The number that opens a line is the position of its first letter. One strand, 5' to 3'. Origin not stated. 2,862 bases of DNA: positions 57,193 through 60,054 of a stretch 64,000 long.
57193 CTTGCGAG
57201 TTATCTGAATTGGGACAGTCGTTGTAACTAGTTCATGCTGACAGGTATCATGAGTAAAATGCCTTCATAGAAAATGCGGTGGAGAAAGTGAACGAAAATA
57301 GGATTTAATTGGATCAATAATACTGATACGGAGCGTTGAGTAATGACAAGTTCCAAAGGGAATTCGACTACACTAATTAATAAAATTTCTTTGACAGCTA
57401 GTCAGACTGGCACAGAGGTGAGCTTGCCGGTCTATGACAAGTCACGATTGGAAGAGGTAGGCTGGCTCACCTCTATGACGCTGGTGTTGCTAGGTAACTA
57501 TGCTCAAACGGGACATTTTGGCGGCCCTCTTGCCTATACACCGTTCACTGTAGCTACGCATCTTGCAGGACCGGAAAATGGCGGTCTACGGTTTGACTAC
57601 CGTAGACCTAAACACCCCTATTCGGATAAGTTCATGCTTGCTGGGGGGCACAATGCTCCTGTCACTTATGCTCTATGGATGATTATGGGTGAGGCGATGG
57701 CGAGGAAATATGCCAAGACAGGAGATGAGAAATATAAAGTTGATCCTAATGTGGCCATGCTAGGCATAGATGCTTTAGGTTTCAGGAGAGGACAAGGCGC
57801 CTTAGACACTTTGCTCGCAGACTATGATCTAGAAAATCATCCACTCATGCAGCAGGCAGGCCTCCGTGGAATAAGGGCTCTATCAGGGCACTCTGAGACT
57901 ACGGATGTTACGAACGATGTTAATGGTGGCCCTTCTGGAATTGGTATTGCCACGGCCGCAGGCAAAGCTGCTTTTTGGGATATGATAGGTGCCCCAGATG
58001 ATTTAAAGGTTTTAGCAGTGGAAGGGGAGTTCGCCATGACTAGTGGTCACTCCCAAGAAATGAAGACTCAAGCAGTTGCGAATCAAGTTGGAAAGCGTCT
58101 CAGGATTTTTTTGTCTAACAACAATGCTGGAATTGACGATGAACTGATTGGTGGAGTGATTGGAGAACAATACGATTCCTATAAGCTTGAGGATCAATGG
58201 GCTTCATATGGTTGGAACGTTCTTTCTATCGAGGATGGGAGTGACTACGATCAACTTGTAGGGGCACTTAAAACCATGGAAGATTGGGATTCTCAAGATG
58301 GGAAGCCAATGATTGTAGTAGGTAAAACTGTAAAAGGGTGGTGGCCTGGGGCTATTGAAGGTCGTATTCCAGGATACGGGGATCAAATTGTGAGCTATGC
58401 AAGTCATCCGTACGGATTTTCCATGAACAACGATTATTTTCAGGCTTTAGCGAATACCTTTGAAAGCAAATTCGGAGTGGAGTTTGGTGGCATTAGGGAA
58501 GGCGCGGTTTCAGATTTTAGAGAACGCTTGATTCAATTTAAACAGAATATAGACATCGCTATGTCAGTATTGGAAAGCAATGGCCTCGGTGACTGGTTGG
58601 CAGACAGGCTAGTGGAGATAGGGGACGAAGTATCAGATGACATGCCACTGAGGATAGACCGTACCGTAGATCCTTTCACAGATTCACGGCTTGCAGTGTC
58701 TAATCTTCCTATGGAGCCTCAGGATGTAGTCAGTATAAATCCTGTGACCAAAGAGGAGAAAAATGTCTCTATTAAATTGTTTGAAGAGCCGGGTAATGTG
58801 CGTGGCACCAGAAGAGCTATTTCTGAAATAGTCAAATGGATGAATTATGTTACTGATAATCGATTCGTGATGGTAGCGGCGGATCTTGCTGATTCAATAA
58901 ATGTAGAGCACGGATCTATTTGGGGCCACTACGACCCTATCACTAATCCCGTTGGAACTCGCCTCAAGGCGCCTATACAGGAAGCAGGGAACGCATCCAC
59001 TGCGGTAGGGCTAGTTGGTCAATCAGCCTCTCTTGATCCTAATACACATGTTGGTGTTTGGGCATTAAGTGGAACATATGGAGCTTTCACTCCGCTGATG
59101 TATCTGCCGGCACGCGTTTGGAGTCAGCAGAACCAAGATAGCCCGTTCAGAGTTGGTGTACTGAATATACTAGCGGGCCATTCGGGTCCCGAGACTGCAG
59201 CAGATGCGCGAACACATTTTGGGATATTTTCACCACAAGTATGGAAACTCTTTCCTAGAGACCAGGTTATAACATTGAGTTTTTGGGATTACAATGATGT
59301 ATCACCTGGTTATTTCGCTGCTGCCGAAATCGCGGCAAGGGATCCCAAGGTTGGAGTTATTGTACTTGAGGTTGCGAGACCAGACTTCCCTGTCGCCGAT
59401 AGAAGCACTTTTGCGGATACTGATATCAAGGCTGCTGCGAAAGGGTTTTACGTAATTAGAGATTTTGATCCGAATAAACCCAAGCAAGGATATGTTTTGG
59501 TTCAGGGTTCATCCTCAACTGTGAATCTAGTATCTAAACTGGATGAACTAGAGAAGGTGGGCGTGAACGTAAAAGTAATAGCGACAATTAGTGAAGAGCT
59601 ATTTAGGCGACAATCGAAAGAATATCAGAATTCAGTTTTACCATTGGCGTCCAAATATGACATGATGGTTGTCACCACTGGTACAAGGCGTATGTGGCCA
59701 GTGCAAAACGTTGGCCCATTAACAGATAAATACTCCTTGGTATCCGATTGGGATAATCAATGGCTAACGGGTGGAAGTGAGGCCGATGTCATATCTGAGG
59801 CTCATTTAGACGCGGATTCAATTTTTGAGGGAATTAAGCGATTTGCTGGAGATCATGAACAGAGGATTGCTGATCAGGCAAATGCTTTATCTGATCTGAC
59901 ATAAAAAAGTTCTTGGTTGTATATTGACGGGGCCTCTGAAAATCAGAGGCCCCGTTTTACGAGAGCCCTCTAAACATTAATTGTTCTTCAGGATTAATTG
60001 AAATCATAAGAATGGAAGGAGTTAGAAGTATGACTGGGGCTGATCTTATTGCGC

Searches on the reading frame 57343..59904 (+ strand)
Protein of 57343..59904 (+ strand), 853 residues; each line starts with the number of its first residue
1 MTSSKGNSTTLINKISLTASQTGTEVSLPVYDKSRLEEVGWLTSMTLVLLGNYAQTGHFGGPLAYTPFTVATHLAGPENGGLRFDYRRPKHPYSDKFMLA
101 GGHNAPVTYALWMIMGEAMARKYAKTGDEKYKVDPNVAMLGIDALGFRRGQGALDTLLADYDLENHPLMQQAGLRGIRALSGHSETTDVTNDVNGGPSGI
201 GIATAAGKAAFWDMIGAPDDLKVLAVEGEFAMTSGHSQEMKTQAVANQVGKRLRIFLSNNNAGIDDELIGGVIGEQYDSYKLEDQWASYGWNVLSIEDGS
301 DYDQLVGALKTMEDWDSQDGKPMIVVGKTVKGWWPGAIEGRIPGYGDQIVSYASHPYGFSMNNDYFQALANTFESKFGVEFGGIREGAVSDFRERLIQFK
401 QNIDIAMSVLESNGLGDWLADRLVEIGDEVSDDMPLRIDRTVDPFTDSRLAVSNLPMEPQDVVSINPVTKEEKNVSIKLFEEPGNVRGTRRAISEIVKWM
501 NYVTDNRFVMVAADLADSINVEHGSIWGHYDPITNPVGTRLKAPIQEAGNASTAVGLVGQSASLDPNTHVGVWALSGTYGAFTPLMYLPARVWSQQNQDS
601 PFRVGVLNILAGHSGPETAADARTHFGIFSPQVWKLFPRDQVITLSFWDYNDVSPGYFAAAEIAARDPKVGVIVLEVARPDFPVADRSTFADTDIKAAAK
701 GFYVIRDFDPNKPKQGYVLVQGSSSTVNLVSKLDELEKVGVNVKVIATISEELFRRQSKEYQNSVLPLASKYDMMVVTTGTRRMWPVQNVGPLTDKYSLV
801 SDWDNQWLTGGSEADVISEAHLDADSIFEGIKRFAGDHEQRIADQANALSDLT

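Call 4: search_protein_families(library=ncbifam, proteins=[window:57343-59904:+])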
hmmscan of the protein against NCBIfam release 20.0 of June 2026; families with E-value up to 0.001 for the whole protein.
window:57343-59904:+ (853 aa): 4 families
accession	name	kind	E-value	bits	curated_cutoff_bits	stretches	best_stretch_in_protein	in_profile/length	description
TIGR00232.1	tktlase_bact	equivalog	8.3e-18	64.1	682.25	2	488-785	350-609/654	transketolase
NF004559.0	PRK05899.2-5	equivalog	4.7e-16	58.1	488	1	52-341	34-259/627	transketolase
NF004556.0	PRK05899.2-2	equivalog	6.8e-08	31.2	575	1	182-332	111-247/639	transketolase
NF004558.0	PRK05899.2-4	equivalog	6.9e-06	24.7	788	0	690-788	515-607/651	transketolase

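Call 5: search_protein_families(library=pfam, proteins=[window:57343-59904:+])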
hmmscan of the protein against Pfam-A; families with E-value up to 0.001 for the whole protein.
window:57343-59904:+ (853 aa): 2 families
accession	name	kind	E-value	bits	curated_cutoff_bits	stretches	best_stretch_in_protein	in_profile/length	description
PF00456.26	Transketolase_N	-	9.7e-11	41.7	22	1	179-335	94-249/334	Transketolase, thiamine diphosphate binding domain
PF22613.1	Transketolase_C_1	-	3e-08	34.3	27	1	701-785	1-81/113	Transketolase-like TK C-terminal domain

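Call 8: search_solved_structures(query=window:57343-59904:+, max_evalue=0.01)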
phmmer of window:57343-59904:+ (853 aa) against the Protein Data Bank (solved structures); distinct sequences matched with E-value up to 0.01: 36.
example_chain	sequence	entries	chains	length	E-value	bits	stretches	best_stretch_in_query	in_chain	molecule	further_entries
3hyl_A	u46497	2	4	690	7.3e-12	47.3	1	190-349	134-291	Transketolase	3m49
8r3p_A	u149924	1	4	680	5.4e-11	44.4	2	613-774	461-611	Transketolase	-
1itz_A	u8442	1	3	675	3e-10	42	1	674-774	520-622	Transketolase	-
8ci0_AAA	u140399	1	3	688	3e-10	42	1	674-774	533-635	Transketolase, chloroplastic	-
3l84_A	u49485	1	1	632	3.4e-10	41.8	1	158-395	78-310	Transketolase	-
3m34_A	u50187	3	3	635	3.4e-10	41.8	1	158-395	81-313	Transketolase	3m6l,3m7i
8r3s_A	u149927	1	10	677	3.9e-09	38.3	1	192-332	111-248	Transketolase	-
3uk1_A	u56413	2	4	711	1.5e-08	36.4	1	691-771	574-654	Transketolase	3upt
8r3o_A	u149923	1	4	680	2e-08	35.9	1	220-335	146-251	Transketolase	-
4xeu_A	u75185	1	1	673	2.8e-08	35.5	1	192-341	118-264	Transketolase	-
6yak_AAA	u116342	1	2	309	3.2e-08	35.3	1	179-347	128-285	N-terminal component of the split chain transketolase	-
8r3r_A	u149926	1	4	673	3.3e-08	35.2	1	191-335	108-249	Probable transketolase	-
8cip_A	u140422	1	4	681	7.1e-08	34.2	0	649-780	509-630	Transketolase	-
4c7v_A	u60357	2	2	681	9.1e-08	33.8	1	613-785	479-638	TRANSKETOLASE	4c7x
3kom_A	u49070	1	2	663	9.2e-08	33.8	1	192-348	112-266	Transketolase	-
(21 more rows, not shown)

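Call 12: find_homologous_proteins(query=window:57343-59904:+, max_evalue=0.00001)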
Query window:57343-59904:+ (853 aa): 2919 proteins with E <= 0.00001 among 8000 candidates; the best 120 are listed.
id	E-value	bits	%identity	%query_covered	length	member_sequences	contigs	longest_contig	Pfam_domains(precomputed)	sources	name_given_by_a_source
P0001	0.0e+0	1956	100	100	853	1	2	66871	PF22613.2,PF00456.27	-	-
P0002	0.0e+0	1953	100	100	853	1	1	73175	PF22613.2,PF00456.27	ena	-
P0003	0.0e+0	1621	81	100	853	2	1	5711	PF22613.2,PF00456.27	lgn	-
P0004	0.0e+0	1602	79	100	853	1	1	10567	PF22613.2,PF00456.27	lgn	-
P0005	0.0e+0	1596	79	100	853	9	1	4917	PF22613.2,PF00456.27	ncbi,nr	ncbi:MAG: hypothetical protein J4N34_02610 [Chloroflexi bacterium]|nr:hypothetical protein [Chlorofl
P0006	0.0e+0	1582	79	100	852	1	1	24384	PF22613.2,PF00456.27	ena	-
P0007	0.0e+0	1581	79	100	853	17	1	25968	PF22613.2,PF00456.27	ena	-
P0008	0.0e+0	1581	79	100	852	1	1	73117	PF22613.2,PF00456.27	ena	-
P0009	0.0e+0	1579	79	100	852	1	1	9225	PF22613.2,PF00456.27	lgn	-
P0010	0.0e+0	1578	79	100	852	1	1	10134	PF22613.2,PF00456.27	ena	-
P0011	0.0e+0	1577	79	100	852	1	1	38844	PF22613.2,PF00456.27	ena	-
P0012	0.0e+0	1577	79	100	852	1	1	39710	PF22613.2,PF00456.27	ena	-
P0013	0.0e+0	1577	79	100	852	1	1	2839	PF22613.2,PF00456.27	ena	-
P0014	0.0e+0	1577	79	100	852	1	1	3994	PF22613.2,PF00456.27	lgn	-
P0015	0.0e+0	1576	79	100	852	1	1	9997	PF22613.2,PF00456.27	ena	-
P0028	0.0e+0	1571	78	100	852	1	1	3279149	PF22613.2,PF00456.27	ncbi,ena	-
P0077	0.0e+0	1561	81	97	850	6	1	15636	PF22613.2,PF00456.27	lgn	-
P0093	0.0e+0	1553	77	100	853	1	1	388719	PF22613.2,PF00456.27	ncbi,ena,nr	ncbi:MAG: hypothetical protein F4Y49_04085 [Dehalococcoidia bacterium]|nr:hypothetical protein [Deha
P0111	0.0e+0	1546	76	100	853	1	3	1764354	PF22613.2,PF00456.27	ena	-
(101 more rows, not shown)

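Call 14: find_encoding_contigs(protein=P0028, flank=10000, max_places=2)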
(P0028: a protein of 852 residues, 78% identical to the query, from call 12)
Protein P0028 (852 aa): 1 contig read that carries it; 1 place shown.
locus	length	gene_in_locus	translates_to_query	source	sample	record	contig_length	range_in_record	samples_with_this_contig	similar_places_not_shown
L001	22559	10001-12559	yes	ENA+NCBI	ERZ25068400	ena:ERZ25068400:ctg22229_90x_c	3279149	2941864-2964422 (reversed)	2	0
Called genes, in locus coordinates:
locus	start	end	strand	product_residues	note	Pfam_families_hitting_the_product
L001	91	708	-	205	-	-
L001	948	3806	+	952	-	-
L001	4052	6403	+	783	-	PF25390:WD40_RLD, PF13540:RCC1_2 (weak), PF25390:WD40_RLD, PF13540:RCC1_2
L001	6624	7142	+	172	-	PF00578:AhpC-TSA, PF08534:Redoxin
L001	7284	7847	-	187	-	PF00149:Metallophos (weak), PF12850:Metallophos_2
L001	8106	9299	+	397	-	PF22691:Thiolase_C_1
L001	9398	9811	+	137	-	PF12172:zf-ChsH2 (weak), PF01796:OB_ChsH2_C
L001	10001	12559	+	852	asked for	PF00456:Transketolase_N (weak), PF22613:Transketolase_C_1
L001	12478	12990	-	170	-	-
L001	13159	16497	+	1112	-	PF02384:N6_Mtase (faint), PF20473:MmeI_Mtase, PF07669:Eco57I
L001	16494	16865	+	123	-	-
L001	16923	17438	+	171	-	-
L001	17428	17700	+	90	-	PF05016:ParE_toxin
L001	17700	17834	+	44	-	-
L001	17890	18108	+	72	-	-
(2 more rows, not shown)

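Call 15: find_encoding_contigs(protein=P0093, flank=10000, max_places=2)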
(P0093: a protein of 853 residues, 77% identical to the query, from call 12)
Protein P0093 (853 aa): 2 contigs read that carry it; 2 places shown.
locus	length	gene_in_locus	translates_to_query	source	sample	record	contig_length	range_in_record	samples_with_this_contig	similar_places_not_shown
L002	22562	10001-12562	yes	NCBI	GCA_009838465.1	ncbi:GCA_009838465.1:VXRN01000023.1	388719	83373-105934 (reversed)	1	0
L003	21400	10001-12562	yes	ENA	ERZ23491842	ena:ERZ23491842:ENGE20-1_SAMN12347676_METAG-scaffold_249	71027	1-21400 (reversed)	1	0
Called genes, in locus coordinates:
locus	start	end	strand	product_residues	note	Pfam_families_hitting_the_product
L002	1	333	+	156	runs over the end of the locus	PF01398:JAB (weak), PF14464:Prok-JAB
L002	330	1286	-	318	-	-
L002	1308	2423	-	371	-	PF00578:AhpC-TSA, PF08534:Redoxin, PF13905:Thioredoxin_8, PF17991:Thioredoxin_10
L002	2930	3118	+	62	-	-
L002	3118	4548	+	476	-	PF01425:Amidase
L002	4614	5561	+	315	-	PF02826:2-Hacid_dh_C (weak), PF03446:NAD_binding_2, PF03807:F420_oxidored (weak), PF14833:NAD_binding_11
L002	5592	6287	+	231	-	PF02585:PIG-L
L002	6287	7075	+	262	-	PF19567:CpsB_CapC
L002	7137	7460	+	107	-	-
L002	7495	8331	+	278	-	PF00106:adh_short, PF08659:KR (weak), PF23441:SDR (weak), PF13561:adh_short_C2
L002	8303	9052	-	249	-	PF00702:Hydrolase, PF13419:HAD_2 (weak)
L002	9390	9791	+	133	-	PF00903:Glyoxalase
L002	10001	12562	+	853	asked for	PF00456:Transketolase_N, PF22613:Transketolase_C_1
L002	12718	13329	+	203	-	PF01195:Pept_tRNA_hydro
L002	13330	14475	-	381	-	PF02771:Acyl-CoA_dh_N, PF02770:Acyl-CoA_dh_M (weak), PF00441:Acyl-CoA_dh_1, PF08028:Acyl-CoA_dh_2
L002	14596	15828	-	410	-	PF02771:Acyl-CoA_dh_N, PF14749:Acyl-CoA_ox_N (faint), PF02770:Acyl-CoA_dh_M, PF00441:Acyl-CoA_dh_1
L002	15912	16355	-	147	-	PF12172:zf-ChsH2, PF01796:OB_ChsH2_C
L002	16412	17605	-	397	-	PF22691:Thiolase_C_1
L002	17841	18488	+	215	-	PF00989:PAS (weak), PF13188:PAS_8 (weak), PF13426:PAS_9, PF00196:GerE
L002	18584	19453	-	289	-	PF13180:PDZ_2, PF17820:PDZ_6 (weak), PF19805:DUF6288 (weak)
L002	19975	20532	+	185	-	-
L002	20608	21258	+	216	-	PF02190:LON_substr_bdg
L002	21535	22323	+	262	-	PF00378:ECH_1, PF16113:ECH_2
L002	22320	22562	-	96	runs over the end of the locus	PF11746:DUF3303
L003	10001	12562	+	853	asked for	PF00456:Transketolase_N, PF22613:Transketolase_C_1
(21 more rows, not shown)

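Call 16: find_encoding_contigs(protein=P0111, flank=10000, max_places=2)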
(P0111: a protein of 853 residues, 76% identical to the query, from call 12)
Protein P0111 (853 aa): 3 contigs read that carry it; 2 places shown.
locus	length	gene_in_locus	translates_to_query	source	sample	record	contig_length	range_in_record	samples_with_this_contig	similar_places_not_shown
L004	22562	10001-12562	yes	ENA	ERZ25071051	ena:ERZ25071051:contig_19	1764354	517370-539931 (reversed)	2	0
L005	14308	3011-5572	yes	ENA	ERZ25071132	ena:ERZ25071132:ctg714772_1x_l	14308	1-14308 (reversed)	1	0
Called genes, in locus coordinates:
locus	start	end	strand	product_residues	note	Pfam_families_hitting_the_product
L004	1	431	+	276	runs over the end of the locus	PF01909:NTP_transf_2, PF18765:Polbeta, PF05168:HEPN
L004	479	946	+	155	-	PF01398:JAB (faint), PF14464:Prok-JAB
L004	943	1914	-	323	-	-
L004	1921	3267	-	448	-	PF08534:Redoxin, PF00578:AhpC-TSA, PF13905:Thioredoxin_8, PF17991:Thioredoxin_10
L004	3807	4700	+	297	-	PF03446:NAD_binding_2, PF03807:F420_oxidored (weak), PF14833:NAD_binding_11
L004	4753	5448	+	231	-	PF02585:PIG-L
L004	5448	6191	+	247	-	PF19567:CpsB_CapC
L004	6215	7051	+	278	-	PF00106:adh_short, PF08659:KR, PF13561:adh_short_C2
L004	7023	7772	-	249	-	PF00702:Hydrolase, PF13419:HAD_2 (weak)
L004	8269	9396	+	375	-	PF01555:N6_N4_Mtase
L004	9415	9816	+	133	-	PF00903:Glyoxalase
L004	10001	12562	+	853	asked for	PF00456:Transketolase_N, PF22613:Transketolase_C_1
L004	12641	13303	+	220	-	-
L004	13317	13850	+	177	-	-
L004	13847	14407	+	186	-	-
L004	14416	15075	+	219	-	PF01195:Pept_tRNA_hydro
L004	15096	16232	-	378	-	PF02771:Acyl-CoA_dh_N, PF02770:Acyl-CoA_dh_M (weak), PF00441:Acyl-CoA_dh_1, PF08028:Acyl-CoA_dh_2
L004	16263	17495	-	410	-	PF02771:Acyl-CoA_dh_N, PF02770:Acyl-CoA_dh_M, PF00441:Acyl-CoA_dh_1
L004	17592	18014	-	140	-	PF12172:zf-ChsH2, PF01796:OB_ChsH2_C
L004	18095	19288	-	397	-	PF22691:Thiolase_C_1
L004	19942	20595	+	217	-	PF00989:PAS (weak), PF13188:PAS_8 (weak), PF13426:PAS_9, PF00196:GerE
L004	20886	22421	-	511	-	PF00595:PDZ (weak), PF13180:PDZ_2, PF14685:PDZ_Tricorn (faint), PF17820:PDZ_6 (faint), PF19805:DUF6288 (weak), PF00595:PDZ (weak), PF13180:PDZ_2, PF19805:DUF6288 (weak)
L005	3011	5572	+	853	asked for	PF00456:Transketolase_N, PF22613:Transketolase_C_1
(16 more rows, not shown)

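Call 17: find_encoding_contigs(protein=P0008, flank=10000, max_places=2)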
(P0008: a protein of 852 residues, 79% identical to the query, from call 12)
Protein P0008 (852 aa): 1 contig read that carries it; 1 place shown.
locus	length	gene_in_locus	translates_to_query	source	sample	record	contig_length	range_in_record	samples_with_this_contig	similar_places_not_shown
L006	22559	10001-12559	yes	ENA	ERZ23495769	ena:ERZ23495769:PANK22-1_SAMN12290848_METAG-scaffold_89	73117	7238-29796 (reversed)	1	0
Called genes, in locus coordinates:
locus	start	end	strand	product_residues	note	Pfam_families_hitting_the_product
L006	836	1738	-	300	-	-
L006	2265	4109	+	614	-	-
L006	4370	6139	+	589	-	-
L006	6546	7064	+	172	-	PF00578:AhpC-TSA, PF08534:Redoxin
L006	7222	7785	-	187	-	PF00149:Metallophos (weak), PF12850:Metallophos_2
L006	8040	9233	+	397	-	PF22691:Thiolase_C_1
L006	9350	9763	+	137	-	PF12172:zf-ChsH2, PF01796:OB_ChsH2_C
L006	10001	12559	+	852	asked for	PF00456:Transketolase_N, PF22613:Transketolase_C_1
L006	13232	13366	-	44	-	-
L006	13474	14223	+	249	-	PF02527:GidB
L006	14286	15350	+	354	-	PF03706:LPG_synthase_TM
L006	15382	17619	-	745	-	PF01839:FG-GAP (faint), PF13517:FG-GAP_3, PF07593:UnbV_ASPIC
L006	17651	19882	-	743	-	PF03446:NAD_binding_2 (weak), PF03721:UDPG_MGDP_dh_N, PF00984:UDPG_MGDP_dh, PF03720:UDPG_MGDP_dh_C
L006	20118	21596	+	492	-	PF01555:N6_N4_Mtase, PF01844:HNH, PF13395:HNH_4 (faint), PF14279:HNH_5 (weak)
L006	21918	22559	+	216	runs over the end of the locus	PF13263:PHP_C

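Call 24: search_protein_representatives(protein=window:57343-59904:+)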
Query: 853 residues. Proteins with E-value up to 0.001 (for the whole library): 1134; up to 1e-10: 638; up to 1e-30: 238. The best 150 are listed.
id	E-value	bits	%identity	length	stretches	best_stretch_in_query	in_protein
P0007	0.0e+00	1581.2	79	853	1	1-849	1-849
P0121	4.3e-265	898.3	53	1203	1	35-847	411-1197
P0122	3.6e-243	825.8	72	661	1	29-509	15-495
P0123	3.6e-190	650.5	55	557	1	312-851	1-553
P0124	4.7e-187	640.2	68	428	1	28-452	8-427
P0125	3.1e-178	611.0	65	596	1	214-618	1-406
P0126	8.5e-164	563.2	70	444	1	34-368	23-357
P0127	6.6e-138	477.6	63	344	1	511-849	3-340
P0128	7.9e-137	474.0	60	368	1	24-370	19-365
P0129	9.8e-135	467.1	73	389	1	407-685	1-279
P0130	1.3e-131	456.8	70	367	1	32-310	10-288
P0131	5.1e-126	438.3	78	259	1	524-777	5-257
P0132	7.7e-124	431.0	80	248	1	608-852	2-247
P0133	1.2e-121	423.8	63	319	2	64-268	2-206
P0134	2.5e-119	416.1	71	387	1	33-288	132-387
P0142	4.2e-99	349.2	36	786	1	49-843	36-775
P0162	5.3e-76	272.8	37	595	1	226-842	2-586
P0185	6.3e-61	222.9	40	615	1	527-835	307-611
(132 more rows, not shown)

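Call 35: search_protein_families(library=pfam, proteins=[P0121, P0142, P0185, P0162], max_evalue=0.001)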
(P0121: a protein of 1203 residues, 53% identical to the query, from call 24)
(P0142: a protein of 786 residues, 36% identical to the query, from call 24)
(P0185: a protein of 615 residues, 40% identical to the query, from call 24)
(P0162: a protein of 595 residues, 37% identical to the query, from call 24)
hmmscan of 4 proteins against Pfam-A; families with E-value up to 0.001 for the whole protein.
P0121 (1203 aa): 2 families
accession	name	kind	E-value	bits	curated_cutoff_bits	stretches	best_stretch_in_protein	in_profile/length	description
PF00155.27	Aminotran_1_2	-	5.4e-60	203.9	19.7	1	31-378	3-359/361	Aminotransferase class I and II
PF00456.26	Transketolase_N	-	3.4e-11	43.2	22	1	557-710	96-247/334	Transketolase, thiamine diphosphate binding domain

P0142 (786 aa): 1 family
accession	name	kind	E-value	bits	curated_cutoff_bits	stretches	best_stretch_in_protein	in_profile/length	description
PF00456.26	Transketolase_N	-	3.6e-11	43.1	22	1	128-311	84-272/334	Transketolase, thiamine diphosphate binding domain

P0185 (615 aa): 3 families
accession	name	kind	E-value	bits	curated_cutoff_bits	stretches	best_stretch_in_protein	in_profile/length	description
PF16593.10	Cas9-BH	-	5.4e-10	39.3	26.3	1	55-87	1-33/33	Bridge helix of CRISPR-associated endonuclease Cas9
PF22613.1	Transketolase_C_1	-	5.7e-05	23.7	27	1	478-545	1-66/113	Transketolase-like TK C-terminal domain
PF02779.29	Transket_pyr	-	0.0003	20.9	27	0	318-456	48-169/174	Transketolase, pyrimidine binding domain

P0162 (595 aa): 3 families
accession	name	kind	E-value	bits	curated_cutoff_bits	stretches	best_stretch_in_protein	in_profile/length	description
PF00456.26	Transketolase_N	-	1.3e-08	34.6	22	1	3-139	151-284/334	Transketolase, thiamine diphosphate binding domain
PF02779.29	Transket_pyr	-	2e-07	31.3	27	1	247-425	21-171/174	Transketolase, pyrimidine binding domain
PF22613.1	Transketolase_C_1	-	0.00014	22.5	27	1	445-514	1-67/113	Transketolase-like TK C-terminal domain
